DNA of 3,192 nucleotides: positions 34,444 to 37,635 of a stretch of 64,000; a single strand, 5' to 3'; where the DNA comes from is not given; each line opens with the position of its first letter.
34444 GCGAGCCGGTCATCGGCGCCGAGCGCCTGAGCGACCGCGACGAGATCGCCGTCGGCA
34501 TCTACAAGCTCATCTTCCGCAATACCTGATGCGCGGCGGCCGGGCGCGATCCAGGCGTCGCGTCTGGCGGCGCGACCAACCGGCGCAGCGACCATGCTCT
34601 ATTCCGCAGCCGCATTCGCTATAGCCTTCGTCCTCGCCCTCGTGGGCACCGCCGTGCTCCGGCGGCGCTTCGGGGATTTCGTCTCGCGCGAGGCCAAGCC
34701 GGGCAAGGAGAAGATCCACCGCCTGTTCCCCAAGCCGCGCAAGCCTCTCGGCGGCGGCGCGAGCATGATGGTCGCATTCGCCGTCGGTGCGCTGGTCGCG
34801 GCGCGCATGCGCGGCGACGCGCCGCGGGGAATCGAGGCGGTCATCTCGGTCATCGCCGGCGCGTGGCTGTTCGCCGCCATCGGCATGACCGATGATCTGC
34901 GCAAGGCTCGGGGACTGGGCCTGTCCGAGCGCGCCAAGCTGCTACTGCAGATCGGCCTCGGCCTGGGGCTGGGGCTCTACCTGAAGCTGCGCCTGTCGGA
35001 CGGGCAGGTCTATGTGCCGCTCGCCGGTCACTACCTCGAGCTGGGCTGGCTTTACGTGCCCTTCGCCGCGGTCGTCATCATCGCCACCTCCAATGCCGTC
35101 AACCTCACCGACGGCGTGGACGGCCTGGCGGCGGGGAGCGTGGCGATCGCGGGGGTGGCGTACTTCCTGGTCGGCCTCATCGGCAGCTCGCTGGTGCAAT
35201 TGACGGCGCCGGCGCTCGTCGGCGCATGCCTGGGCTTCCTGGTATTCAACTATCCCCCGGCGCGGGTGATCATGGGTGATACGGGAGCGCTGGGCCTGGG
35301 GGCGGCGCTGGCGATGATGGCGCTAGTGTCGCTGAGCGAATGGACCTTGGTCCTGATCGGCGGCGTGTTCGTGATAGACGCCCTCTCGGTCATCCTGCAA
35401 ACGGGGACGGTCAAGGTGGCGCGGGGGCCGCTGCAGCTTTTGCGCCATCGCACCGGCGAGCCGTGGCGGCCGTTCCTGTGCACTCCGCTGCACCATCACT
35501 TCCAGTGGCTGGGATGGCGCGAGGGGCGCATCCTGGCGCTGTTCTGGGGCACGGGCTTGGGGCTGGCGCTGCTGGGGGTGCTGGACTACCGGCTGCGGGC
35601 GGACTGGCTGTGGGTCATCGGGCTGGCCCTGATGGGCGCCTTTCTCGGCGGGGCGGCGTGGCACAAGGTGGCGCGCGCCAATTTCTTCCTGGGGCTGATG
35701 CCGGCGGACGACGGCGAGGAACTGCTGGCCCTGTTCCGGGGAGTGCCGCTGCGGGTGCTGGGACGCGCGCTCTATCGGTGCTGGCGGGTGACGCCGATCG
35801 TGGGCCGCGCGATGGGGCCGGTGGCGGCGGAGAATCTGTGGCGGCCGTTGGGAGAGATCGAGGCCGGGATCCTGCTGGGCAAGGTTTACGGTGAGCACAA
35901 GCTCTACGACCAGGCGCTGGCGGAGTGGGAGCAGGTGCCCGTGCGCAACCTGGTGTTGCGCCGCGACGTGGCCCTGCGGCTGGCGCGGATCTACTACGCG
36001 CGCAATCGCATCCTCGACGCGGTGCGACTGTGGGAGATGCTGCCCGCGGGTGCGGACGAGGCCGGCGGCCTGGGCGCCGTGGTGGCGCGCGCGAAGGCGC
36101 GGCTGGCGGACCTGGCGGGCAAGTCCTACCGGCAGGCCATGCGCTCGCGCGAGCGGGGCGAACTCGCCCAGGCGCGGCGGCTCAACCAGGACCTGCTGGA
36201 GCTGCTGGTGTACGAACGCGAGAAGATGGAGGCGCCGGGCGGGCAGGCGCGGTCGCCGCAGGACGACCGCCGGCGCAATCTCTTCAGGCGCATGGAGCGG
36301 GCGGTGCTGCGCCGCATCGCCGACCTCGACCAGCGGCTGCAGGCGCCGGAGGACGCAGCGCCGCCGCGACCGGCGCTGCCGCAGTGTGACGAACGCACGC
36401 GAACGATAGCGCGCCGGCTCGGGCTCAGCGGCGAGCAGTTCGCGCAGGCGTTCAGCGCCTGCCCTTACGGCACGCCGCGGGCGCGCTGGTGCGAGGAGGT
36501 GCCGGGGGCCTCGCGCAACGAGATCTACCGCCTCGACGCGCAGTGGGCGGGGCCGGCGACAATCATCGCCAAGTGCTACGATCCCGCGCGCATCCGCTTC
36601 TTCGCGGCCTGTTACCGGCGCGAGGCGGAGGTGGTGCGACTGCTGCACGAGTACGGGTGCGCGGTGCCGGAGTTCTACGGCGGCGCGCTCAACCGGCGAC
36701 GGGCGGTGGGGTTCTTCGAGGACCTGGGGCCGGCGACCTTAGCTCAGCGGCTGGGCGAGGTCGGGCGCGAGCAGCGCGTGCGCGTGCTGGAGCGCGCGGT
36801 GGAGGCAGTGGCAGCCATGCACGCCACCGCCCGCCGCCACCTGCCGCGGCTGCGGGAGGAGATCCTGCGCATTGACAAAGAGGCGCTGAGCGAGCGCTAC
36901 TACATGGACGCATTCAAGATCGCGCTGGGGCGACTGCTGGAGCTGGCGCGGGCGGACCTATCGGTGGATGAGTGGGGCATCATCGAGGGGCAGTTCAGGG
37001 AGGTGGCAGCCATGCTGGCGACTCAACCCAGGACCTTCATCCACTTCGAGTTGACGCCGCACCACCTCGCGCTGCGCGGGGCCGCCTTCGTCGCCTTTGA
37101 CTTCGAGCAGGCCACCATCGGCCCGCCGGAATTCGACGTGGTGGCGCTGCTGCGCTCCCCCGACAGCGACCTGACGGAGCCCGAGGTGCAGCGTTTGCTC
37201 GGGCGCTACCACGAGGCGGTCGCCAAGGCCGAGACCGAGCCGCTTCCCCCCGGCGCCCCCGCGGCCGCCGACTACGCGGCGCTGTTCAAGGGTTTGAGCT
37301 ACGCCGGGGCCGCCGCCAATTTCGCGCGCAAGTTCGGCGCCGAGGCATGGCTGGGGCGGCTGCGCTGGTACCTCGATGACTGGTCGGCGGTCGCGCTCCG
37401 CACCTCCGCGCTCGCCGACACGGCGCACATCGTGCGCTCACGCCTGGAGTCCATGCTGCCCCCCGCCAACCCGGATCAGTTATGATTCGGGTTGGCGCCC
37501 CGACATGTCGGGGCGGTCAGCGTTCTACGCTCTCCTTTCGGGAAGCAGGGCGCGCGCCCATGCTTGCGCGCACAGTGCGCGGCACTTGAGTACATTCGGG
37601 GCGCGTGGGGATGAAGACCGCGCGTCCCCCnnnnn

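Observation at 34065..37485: FHA-domain protein + MraY fused to TPR repeats and an aminoglycoside-phosphotransferase-fold kinase domain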

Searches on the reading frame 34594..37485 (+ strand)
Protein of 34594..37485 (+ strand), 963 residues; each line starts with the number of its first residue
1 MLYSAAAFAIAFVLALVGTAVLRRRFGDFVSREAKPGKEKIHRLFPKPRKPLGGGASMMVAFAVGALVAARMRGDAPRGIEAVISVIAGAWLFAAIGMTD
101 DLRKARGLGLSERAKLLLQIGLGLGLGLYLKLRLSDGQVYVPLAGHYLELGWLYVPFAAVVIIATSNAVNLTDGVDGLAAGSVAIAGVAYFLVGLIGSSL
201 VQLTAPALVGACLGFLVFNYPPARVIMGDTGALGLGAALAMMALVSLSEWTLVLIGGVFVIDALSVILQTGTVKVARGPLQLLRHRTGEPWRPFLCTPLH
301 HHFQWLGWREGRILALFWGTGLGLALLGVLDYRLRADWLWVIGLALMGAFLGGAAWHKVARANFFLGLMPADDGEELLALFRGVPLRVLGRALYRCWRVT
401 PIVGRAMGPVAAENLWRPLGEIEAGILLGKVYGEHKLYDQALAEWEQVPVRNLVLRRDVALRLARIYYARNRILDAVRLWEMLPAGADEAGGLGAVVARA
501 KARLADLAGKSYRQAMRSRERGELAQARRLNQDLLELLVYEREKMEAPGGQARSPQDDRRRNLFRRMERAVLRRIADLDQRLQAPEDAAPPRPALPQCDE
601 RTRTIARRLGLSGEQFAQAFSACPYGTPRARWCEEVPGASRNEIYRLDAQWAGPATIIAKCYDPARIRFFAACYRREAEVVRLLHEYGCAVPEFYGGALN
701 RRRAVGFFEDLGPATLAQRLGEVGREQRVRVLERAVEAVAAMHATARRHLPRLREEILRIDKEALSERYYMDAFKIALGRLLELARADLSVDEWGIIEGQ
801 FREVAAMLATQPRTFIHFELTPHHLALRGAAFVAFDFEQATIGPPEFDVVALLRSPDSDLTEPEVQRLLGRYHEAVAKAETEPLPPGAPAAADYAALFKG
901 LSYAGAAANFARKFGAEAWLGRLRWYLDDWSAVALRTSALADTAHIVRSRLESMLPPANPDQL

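Call 3: search_protein_families(library=pfam, proteins=[window:34594-37485:+], max_evalue=0.01)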
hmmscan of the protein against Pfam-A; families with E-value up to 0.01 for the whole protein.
window:34594-37485:+ (963 aa): 2 families
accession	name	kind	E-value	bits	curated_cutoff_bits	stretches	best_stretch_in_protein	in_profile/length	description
PF00953.26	Glycos_transf_4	-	3.4e-33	115.3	27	1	84-245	2-158/160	Glycosyl transferase family 4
PF01636.29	APH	-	1.9e-14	54.4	23.2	1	659-876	25-231/239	Phosphotransferase enzyme family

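Call 4: search_protein_families(library=ncbifam, proteins=[window:34594-37485:+], max_evalue=0.01)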
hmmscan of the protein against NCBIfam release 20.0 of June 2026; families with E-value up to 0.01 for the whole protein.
window:34594-37485:+ (963 aa): 4 families
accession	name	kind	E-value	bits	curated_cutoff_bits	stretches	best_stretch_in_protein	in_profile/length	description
TIGR00445.1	mraY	equivalog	4.3e-56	190.7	192.05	1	47-335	32-321/321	phospho-N-acetylmuramoyl-pentapeptide-transferase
NF053644.1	MraY_archaea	equivalog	1.8e-24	86.7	450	1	111-328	149-339/340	pseudomurein biosynthesis MraY family phospho-N-acetylmuramoyl-pentapeptide-transferase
TIGR02380.1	ECA_wecA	exception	7.5e-08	31.9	326.05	1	8-330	4-307/346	UDP-N-acetylglucosamine--undecaprenyl-phosphate N-acetylglucosaminephosphotransferase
NF045759.1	NamurgluKinAmgK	equivalog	1.4e-06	27.7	550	1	700-880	79-250/324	N-acetylmuramate/N-acetylglucosamine kinase AmgK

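Call 5: find_homologous_proteins(query=window:34594-37485:+, max_evalue=0.00001)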
Query window:34594-37485:+ (963 aa): 141 proteins with E <= 0.00001 among 8000 candidates; the best 120 are listed.
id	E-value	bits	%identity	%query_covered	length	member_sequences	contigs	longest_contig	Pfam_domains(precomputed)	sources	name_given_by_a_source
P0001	0.0e+0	2068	97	100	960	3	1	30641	PF00953.27,PF01636.30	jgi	jgi:phospho-N-acetylmuramoyl-pentapeptide-transferase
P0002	0.0e+0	1725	81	99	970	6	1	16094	PF00953.27,PF01636.30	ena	-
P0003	0.0e+0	1552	73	99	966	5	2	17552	PF00953.27,PF01636.30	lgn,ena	-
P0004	0.0e+0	1547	74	98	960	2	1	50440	PF00953.27,PF01636.30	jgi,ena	-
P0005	0.0e+0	1544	73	100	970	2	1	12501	PF00953.27,PF01636.30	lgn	-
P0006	0.0e+0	1537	73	97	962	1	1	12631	PF00953.27,PF01636.30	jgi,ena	-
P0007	0.0e+0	1530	73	99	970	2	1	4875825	PF00953.27,PF01636.30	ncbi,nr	ncbi:MAG: phosphotransferase [Armatimonadota bacterium]|nr:MAG: phosphotransferase [Armatimonadota b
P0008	0.0e+0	1520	71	97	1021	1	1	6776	PF00953.27,PF01636.30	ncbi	-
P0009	0.0e+0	1515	71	99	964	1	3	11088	PF00953.27,PF01636.30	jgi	jgi:phospho-N-acetylmuramoyl-pentapeptide-transferase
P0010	0.0e+0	1478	69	100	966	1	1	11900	PF00953.27,PF01636.30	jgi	jgi:phospho-N-acetylmuramoyl-pentapeptide-transferase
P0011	1.4e-267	908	49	98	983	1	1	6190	PF00953.27,PF01636.30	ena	-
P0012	4.4e-267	907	48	99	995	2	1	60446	PF00953.27,PF01636.30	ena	-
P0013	8.9e-264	896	47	98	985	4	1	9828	PF00953.27,PF01636.30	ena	-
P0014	4.1e-259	880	47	99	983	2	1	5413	PF00953.27,PF01636.30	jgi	-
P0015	4.2e-259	880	46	98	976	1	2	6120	PF00953.27,PF01636.30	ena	-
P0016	3.2e-256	871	49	99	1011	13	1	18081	PF00953.27,PF01636.30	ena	-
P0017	2.7e-242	825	45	98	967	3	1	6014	PF00953.27,PF01636.30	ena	-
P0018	7.9e-238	810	46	96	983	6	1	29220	PF00953.27,PF01636.30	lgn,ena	-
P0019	2.8e-237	808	46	99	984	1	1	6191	PF00953.27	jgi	jgi:phospho-N-acetylmuramoyl-pentapeptide-transferase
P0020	6.0e-237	807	47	98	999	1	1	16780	PF00953.27,PF01636.30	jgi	jgi:phospho-N-acetylmuramoyl-pentapeptide-transferase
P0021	1.1e-236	806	47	96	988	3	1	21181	PF00953.27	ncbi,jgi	-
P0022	5.9e-236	804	46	96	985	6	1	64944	PF00953.27,PF01636.30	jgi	-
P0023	5.9e-235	800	46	98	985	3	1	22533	PF00953.27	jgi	-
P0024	1.1e-234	799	47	97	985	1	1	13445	PF00953.27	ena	-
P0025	4.6e-234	797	47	95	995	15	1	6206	PF00953.27,PF01636.30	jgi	-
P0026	6.9e-234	797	46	97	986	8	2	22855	PF00953.27,PF01636.30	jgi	jgi:phospho-N-acetylmuramoyl-pentapeptide-transferase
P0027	1.3e-232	792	46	99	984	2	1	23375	PF00953.27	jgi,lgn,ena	-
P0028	4.3e-232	791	46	97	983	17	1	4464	PF00953.27,PF01636.30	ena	-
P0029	8.4e-232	790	46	97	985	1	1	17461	PF00953.27,PF01636.30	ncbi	-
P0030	5.6e-231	787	46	99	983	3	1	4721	PF00953.27,PF01636.30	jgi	-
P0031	6.6e-230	784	47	96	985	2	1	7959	PF00953.27,PF01636.30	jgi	jgi:phospho-N-acetylmuramoyl-pentapeptide-transferase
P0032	7.9e-230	783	46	99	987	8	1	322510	PF00953.27,PF01636.30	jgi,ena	-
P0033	1.8e-229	782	47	97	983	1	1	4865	PF00953.27,PF01636.30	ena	-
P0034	4.3e-229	781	45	99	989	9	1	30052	PF00953.27,PF01636.30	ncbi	-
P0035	4.6e-229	781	46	97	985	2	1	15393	PF00953.27,PF01636.30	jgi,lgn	-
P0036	7.7e-229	780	46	96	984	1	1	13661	PF00953.27,PF01636.30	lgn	-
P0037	3.4e-228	778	46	95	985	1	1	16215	PF00953.27,PF01636.30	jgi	-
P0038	1.1e-227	776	47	97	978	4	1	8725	PF00953.27,PF01636.30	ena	-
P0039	1.7e-227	776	46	97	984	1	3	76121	PF00953.27,PF01636.30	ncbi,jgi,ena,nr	ncbi:MAG TPA: phosphotransferase [Armatimonadota bacterium]|nr:phosphotransferase [Armatimonadota ba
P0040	1.1e-226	773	44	99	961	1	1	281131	PF00953.27,PF01636.30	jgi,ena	-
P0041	1.3e-226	773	44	98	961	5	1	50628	PF00953.27,PF01636.30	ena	-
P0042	3.3e-226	771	45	97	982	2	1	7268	PF00953.27,PF01636.30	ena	-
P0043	4.1e-226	771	45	99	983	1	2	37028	PF00953.27,PF01636.30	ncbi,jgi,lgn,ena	-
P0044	7.3e-226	770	46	97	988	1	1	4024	PF00953.27,PF01636.30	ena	-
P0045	1.2e-225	769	45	98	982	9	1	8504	PF00953.27,PF01636.30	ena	-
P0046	1.3e-225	769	44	97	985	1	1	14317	PF00953.27,PF01636.30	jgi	jgi:phospho-N-acetylmuramoyl-pentapeptide-transferase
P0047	1.3e-225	769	45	99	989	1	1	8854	PF00953.27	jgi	jgi:phospho-N-acetylmuramoyl-pentapeptide-transferase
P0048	3.5e-225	768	46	97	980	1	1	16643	PF00953.27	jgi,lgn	jgi:phospho-N-acetylmuramoyl-pentapeptide-transferase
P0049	1.4e-224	766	45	98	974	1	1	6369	PF00953.27,PF01636.30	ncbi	-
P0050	1.0e-223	763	46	96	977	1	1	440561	PF00953.27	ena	-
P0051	1.1e-223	763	44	99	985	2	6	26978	PF00953.27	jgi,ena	jgi:phospho-N-acetylmuramoyl-pentapeptide-transferase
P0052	4.4e-223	761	44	97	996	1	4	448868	PF00953.27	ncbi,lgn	-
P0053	8.6e-223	760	45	99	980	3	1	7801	PF00953.27,PF01636.30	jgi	jgi:phospho-N-acetylmuramoyl-pentapeptide-transferase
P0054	3.8e-221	755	45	97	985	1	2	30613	PF00953.27,PF01636.30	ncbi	-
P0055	1.5e-220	753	43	98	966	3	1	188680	PF00953.27,PF01636.30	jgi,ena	-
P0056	2.7e-220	752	44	99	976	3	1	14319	PF00953.27,PF01636.30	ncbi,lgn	-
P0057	1.0e-219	750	45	99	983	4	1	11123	PF00953.27,PF01636.30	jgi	jgi:phospho-N-acetylmuramoyl-pentapeptide-transferase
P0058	2.1e-219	749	44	97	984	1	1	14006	PF00953.27,PF01636.30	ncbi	-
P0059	2.2e-219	749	43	99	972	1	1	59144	PF00953.27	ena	-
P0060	2.2e-219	749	44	96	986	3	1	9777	PF00953.27,PF01636.30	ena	-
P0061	2.6e-219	748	44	96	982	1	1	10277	PF00953.27,PF01636.30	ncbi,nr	ncbi:MAG: phosphotransferase [Armatimonadetes bacterium]|nr:phosphotransferase [Armatimonadota bacte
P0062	2.9e-219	748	44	99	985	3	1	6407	PF00953.27,PF01636.30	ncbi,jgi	jgi:phospho-N-acetylmuramoyl-pentapeptide-transferase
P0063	4.4e-219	748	43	99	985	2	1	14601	PF00953.27,PF01636.30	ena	-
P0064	1.4e-218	746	44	98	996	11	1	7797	PF00953.27,PF01636.30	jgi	jgi:phospho-N-acetylmuramoyl-pentapeptide-transferase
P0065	1.5e-218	746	45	94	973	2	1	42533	PF00953.27,PF01636.30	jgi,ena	-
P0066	1.7e-218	746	44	97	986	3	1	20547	PF00953.27,PF01636.30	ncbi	-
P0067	2.7e-218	745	44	97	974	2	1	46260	PF00953.27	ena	-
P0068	3.4e-218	745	45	98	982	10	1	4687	PF00953.27,PF01636.30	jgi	jgi:phospho-N-acetylmuramoyl-pentapeptide-transferase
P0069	6.8e-218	744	44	99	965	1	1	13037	PF00953.27,PF01636.30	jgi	jgi:phospho-N-acetylmuramoyl-pentapeptide-transferase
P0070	7.1e-216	737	44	97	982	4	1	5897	PF00953.27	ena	-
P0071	3.8e-215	735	44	97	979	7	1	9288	PF00953.27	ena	-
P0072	1.6e-213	729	44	96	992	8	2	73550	PF00953.27,PF01636.30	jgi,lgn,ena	-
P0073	3.4e-213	728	44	97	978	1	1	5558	PF00953.27,PF01636.30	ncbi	-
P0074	1.7e-211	723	43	99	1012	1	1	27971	PF00953.27,PF01636.30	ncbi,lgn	ncbi:MAG: phosphotransferase [Armatimonadota bacterium]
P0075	4.3e-211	721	46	88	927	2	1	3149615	PF00953.27,PF01636.30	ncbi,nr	ncbi:MAG: phosphotransferase [Armatimonadota bacterium]|nr:MAG: phosphotransferase [Armatimonadota b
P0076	1.3e-210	720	42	94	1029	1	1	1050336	PF00953.27,PF01636.30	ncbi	-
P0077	5.8e-210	718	43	94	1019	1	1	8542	PF00953.27,PF01636.30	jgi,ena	-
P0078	9.6e-206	704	42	98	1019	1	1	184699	PF00953.27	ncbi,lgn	-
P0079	3.5e-203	695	42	96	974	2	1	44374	PF00953.27,PF01636.30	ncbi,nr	ncbi:MAG: phosphotransferase [Armatimonadetes bacterium]|nr:phosphotransferase [Armatimonadota bacte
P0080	4.9e-202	691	43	99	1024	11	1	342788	PF00953.27,PF01636.30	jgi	jgi:phospho-N-acetylmuramoyl-pentapeptide-transferase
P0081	6.8e-202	691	42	99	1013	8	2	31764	PF00953.27,PF01636.30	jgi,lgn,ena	-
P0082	9.2e-198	677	40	98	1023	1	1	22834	PF00953.27,PF01636.30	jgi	jgi:phospho-N-acetylmuramoyl-pentapeptide-transferase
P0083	2.7e-196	672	42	98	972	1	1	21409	PF00953.27,PF01636.30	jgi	jgi:phospho-N-acetylmuramoyl-pentapeptide-transferase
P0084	1.7e-195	670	43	97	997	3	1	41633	PF00953.27,PF01636.30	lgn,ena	-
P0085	2.1e-194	666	42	95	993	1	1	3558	PF00953.27,PF01636.30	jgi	jgi:phospho-N-acetylmuramoyl-pentapeptide-transferase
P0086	2.8e-194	666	40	96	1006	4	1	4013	PF00953.27,PF01636.30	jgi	jgi:phospho-N-acetylmuramoyl-pentapeptide-transferase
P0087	1.9e-193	663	40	97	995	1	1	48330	PF00953.27,PF01636.30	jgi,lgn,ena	-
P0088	4.3e-191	655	41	95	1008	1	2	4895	PF00953.27,PF01636.30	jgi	-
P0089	1.7e-190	653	40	98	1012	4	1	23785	PF00953.27,PF01636.30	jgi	-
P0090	1.8e-190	653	40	98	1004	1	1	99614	PF00953.27,PF01636.30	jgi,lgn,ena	-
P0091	2.3e-190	653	40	95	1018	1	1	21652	PF00953.27,PF01636.30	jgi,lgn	jgi:phospho-N-acetylmuramoyl-pentapeptide-transferase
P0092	1.5e-189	650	41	96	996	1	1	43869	PF00953.27,PF01636.30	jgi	jgi:phospho-N-acetylmuramoyl-pentapeptide-transferase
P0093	1.4e-188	647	41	97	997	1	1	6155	PF00953.27,PF01636.30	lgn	-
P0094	7.3e-188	644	40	98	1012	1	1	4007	PF00953.27,PF01636.30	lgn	-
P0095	1.7e-187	643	41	97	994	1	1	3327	PF00953.27,PF01636.30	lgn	-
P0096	2.2e-187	643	42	96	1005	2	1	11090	PF00953.27,PF01636.30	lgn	-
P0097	4.0e-186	639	41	97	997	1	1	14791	PF00953.27,PF01636.30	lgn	-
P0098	5.7e-185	635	39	98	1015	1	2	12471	PF00953.27,PF01636.30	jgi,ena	-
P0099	5.0e-184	632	41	98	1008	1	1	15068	PF00953.27,PF01636.30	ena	-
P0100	3.4e-183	629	40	97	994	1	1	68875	PF00953.27,PF01636.30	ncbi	ncbi:MAG: phosphotransferase [Armatimonadota bacterium]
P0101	9.3e-183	627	39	96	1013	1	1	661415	PF00953.27,PF01636.30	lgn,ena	-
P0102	4.7e-182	625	40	97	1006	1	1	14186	PF00953.27,PF01636.30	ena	-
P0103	7.7e-182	624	39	98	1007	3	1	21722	PF00953.27,PF01636.30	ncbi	-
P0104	1.6e-181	623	39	99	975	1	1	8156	PF00953.27,PF01636.30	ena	-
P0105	4.4e-181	622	40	94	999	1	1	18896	PF00953.27,PF01636.30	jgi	-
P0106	4.5e-181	622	39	95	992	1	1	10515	PF00953.27,PF01636.30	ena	-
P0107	7.0e-181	621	38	97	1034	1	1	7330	PF00953.27,PF01636.30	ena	-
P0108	7.1e-181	621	39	96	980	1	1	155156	PF00953.27,PF01636.30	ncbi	ncbi:MAG: phosphotransferase [Armatimonadota bacterium]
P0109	1.1e-179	617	40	97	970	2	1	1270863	PF00953.27,PF01636.30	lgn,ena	-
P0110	1.3e-179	617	40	93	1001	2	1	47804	PF00953.27,PF01636.30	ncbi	ncbi:MAG: phosphotransferase [Armatimonadota bacterium]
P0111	1.6e-178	613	40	99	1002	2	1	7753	PF00953.27,PF01636.30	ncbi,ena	-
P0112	3.1e-178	613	40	97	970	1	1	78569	PF00953.27,PF01636.30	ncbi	-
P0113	4.6e-178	612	39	98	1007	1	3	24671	PF00953.27,PF01636.30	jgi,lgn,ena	-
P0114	2.0e-175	603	39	96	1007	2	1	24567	PF00953.27,PF01636.30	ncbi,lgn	-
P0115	5.7e-175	602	39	95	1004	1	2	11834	PF00953.27,PF01636.30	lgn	-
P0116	2.2e-174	600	39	98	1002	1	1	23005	PF00953.27,PF01636.30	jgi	jgi:phospho-N-acetylmuramoyl-pentapeptide-transferase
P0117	2.2e-173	596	40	95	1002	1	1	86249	PF00953.27,PF01636.30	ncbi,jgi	jgi:phospho-N-acetylmuramoyl-pentapeptide-transferase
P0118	7.0e-171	588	40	96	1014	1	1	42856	PF00953.27,PF01636.30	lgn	-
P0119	5.5e-168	579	39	96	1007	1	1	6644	PF00953.27,PF01636.30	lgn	-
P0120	5.0e-160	552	36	97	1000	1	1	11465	PF00953.27,PF01636.30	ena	-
